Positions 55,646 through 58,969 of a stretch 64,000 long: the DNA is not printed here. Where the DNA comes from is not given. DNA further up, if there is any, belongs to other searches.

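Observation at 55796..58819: Single 1007-aa ORF containing two complete PilB/GspE secretion ATPase units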

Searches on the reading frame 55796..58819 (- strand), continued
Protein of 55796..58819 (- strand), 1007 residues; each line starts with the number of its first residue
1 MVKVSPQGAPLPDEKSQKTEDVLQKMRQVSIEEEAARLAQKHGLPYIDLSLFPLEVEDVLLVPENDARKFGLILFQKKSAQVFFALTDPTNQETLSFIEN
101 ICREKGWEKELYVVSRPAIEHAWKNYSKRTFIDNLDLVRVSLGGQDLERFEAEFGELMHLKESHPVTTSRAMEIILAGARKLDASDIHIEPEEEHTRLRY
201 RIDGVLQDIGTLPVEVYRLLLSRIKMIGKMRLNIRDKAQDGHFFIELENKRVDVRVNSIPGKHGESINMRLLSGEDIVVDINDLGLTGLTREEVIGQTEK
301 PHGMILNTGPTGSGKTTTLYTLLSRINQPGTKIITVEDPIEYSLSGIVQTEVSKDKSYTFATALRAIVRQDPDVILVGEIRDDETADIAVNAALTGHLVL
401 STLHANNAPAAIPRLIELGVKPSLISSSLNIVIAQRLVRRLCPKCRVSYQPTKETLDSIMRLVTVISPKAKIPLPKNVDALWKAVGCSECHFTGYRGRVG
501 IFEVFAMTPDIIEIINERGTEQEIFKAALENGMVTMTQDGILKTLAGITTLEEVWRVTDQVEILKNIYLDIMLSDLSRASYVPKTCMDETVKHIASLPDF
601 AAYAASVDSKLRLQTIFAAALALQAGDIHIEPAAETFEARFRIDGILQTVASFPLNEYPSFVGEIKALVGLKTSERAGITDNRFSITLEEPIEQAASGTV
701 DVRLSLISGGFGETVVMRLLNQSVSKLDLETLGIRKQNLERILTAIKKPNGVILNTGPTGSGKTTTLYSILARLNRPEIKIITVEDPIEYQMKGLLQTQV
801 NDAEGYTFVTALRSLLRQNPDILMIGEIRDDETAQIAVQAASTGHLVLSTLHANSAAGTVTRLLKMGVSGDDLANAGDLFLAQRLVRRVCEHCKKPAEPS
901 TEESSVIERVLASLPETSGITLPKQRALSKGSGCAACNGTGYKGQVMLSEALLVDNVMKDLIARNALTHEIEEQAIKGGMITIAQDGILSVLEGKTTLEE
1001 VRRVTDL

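Call 13: find_encoding_contigs(protein=P0001, flank=10000, max_places=3)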
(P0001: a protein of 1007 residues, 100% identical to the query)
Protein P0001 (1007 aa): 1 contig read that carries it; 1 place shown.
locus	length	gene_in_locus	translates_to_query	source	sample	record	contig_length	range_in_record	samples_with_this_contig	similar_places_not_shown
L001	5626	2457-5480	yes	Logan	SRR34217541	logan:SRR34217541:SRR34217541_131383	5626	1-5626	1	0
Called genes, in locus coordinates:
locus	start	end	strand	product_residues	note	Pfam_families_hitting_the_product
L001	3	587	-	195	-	?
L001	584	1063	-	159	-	PF02367:TsaE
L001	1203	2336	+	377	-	-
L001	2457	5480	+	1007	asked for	PF05157:MshEN, PF13173:AAA_14 (faint), PF13401:AAA_22 (faint), PF04851:ResIII (faint), PF00437:T2SSE, PF25199:nSTAND_NTPase5 (faint), PF00004:AAA (faint), PF00437:T2SSE, +4 more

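Call 15: find_encoding_contigs(protein=P0052, flank=10000, max_places=2)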
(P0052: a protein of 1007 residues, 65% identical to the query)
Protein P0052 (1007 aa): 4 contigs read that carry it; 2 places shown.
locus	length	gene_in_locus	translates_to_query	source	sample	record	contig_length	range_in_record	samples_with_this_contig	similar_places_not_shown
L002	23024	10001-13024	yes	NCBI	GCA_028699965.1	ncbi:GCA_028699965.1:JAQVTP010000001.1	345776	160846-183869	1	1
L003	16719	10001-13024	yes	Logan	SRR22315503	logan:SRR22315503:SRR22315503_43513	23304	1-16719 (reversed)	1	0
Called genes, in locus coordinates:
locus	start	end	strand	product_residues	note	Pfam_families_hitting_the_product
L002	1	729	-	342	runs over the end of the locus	PF02388:FemAB, PF13480:Acetyltransf_6, PF02388:FemAB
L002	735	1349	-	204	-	PF01330:RuvA_N, PF00633:HHH (faint), PF14520:HHH_5, PF07499:RuvA_C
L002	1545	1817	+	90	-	-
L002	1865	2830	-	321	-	PF06144:DNA_pol3_delta (weak), PF21694:DNA_pol3_delta_C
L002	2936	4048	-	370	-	PF11258:DUF3048, PF17479:DUF3048_C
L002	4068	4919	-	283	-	PF01149:Fapy_DNA_glyco, PF06831:H2TH, PF06827:zf-FPG_IleRS (weak)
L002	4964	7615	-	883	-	PF02739:5_3_exonuc_N, PF01367:5_3_exonuc, PF22619:DNA_polI_exo1, PF00476:DNA_pol_A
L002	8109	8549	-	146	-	PF02367:TsaE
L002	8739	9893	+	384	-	-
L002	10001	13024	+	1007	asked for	PF05157:MshEN (weak), PF13401:AAA_22 (faint), PF04851:ResIII (faint), PF13173:AAA_14 (faint), PF00437:T2SSE, PF00004:AAA (faint), PF00005:ABC_tran (faint), PF00437:T2SSE, +7 more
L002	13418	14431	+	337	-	PF05496:RuvB_N, PF06068:TIP49 (faint), PF07728:AAA_5, PF13173:AAA_14 (faint), PF00004:AAA, PF17864:AAA_lid_4, PF05491:WHD_RuvB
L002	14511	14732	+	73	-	-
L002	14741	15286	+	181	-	PF03703:bPH_2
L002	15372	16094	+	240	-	PF20772:TACO1_YebC_N, PF01709:Transcrip_reg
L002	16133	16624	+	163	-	PF02075:RuvC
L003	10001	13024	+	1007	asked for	PF05157:MshEN (weak), PF13401:AAA_22 (faint), PF04851:ResIII (faint), PF13173:AAA_14 (faint), PF00437:T2SSE, PF00004:AAA (faint), PF00005:ABC_tran (faint), PF00437:T2SSE, +7 more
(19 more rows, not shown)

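Call 16: find_encoding_contigs(protein=P0006, flank=10000, max_places=2)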
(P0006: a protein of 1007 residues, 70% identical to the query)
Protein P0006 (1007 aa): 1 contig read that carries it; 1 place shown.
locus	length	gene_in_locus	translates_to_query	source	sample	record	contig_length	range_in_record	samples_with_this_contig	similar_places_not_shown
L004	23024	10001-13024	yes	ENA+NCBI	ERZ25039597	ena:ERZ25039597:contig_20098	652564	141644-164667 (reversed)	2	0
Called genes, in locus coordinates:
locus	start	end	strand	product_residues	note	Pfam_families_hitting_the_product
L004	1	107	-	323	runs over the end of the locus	PF13581:HATPase_c_2 (weak), PF02518:HATPase_c (faint)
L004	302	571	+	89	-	-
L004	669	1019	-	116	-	PF04480:DUF559, PF18741:MTES_1575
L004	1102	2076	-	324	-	PF21694:DNA_pol3_delta_C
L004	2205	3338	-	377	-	PF11258:DUF3048, PF17479:DUF3048_C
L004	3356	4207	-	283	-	PF01149:Fapy_DNA_glyco, PF06831:H2TH, PF06827:zf-FPG_IleRS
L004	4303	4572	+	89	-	PF01258:zf-dskA_traR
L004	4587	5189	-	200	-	-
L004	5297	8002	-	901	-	PF02739:5_3_exonuc_N, PF01367:5_3_exonuc, PF22619:DNA_polI_exo1 (weak), PF00476:DNA_pol_A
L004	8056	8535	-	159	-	PF02367:TsaE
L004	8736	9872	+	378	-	-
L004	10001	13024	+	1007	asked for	PF05157:MshEN, PF13401:AAA_22 (faint), PF00437:T2SSE, PF25199:nSTAND_NTPase5 (faint), PF13191:AAA_16 (faint), PF13555:AAA_29 (faint), PF13604:AAA_30 (faint), PF00437:T2SSE, +1 more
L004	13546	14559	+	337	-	PF06068:TIP49 (faint), PF05496:RuvB_N, PF01078:Mg_chelatase (faint), PF07728:AAA_5, PF00004:AAA, PF17864:AAA_lid_4, PF05491:WHD_RuvB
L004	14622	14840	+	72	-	-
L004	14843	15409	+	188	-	PF03703:bPH_2 (weak)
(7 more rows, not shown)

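Call 19: search_protein_representatives(protein=window:55799-58819:-)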
Query: 1007 residues. Proteins with E-value up to 0.001 (for the whole library): 56980; up to 1e-10: 35741; up to 1e-30: 15450. The best 150 are listed.
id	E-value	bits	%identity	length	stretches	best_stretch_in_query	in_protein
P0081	0.0e+00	1281.2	58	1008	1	10-1006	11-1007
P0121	4.6e-281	951.5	47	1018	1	16-1005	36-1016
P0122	5.6e-260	881.8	44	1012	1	13-1004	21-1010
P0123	1.4e-244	830.8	45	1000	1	22-1004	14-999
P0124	2.7e-237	806.7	43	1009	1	39-1005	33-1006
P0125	1.8e-229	780.8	44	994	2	23-561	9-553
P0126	1.1e-227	774.8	44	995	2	21-560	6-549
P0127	3.6e-225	766.6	43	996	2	30-582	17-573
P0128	9.4e-216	735.4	40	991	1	34-1005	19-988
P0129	2.2e-214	730.9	41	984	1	15-996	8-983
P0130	2.5e-213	727.4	40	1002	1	24-1005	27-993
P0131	3.9e-212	723.4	40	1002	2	21-589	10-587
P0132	6.1e-211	719.5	40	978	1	23-994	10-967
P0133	8.9e-206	702.4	70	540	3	540-771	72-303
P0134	9.1e-197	672.6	51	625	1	120-742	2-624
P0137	1.4e-153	529.6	39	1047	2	173-557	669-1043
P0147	8.4e-139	480.7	43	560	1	16-558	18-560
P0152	5.9e-131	454.8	46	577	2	712-1004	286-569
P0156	2.1e-129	449.6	43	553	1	17-558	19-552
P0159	6.3e-129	448.1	46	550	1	20-558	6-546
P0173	4.9e-123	428.6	41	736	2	712-1004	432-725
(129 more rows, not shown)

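Call 32: list_cluster_members(proteins=[P0002, P0121, P0122, P0123, P0124, P0125, P0126, P0127, P0130, P0137])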
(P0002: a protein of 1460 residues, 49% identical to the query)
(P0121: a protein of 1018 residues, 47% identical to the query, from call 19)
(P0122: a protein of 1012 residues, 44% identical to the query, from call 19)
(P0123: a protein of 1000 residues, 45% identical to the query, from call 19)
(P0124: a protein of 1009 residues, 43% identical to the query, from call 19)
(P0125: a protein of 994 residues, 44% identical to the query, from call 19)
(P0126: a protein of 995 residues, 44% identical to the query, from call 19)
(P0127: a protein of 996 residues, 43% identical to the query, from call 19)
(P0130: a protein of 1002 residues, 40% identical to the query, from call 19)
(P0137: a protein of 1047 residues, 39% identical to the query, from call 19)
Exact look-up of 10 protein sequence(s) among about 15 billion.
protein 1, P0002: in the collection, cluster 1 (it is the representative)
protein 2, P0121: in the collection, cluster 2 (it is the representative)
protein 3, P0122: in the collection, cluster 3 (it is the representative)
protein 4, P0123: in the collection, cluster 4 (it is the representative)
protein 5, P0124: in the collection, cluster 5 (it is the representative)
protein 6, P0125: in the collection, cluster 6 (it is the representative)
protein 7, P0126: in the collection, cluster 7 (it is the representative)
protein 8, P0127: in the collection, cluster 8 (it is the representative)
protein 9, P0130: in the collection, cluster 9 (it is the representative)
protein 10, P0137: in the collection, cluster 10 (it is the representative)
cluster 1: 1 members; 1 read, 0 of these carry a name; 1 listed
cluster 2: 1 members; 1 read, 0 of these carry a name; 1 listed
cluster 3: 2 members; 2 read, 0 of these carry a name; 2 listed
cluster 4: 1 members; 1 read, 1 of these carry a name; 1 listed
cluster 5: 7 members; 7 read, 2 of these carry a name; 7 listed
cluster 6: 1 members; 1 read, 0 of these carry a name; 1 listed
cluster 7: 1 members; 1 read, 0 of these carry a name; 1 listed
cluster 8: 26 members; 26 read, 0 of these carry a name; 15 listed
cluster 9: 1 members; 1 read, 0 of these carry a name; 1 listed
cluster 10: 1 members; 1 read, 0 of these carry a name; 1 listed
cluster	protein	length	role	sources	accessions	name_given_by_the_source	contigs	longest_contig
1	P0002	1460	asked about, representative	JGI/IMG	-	-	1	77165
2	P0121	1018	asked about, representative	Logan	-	-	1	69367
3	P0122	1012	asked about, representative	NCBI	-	-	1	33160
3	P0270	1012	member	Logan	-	-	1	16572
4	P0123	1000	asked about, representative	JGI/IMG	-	type II secretory ATPase GspE/PulE/Tfp pilus assembly ATPase PilB-like protein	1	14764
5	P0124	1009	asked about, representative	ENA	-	-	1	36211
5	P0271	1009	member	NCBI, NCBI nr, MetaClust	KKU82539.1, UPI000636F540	MAG: General secretory pathway protein E [Parcubacteria group bacterium GW2011_GWA2_47_8] | status=active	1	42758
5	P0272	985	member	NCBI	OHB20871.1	MAG: hypothetical protein A2666_04455, partial [Parcubacteria group bacterium ...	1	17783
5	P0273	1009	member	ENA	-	-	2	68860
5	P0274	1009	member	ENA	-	-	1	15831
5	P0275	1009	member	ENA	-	-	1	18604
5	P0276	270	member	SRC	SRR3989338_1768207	-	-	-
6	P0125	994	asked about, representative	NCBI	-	-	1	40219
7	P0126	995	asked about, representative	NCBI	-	-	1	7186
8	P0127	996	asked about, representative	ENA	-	-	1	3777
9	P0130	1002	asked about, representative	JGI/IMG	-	-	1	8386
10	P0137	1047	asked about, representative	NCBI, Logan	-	-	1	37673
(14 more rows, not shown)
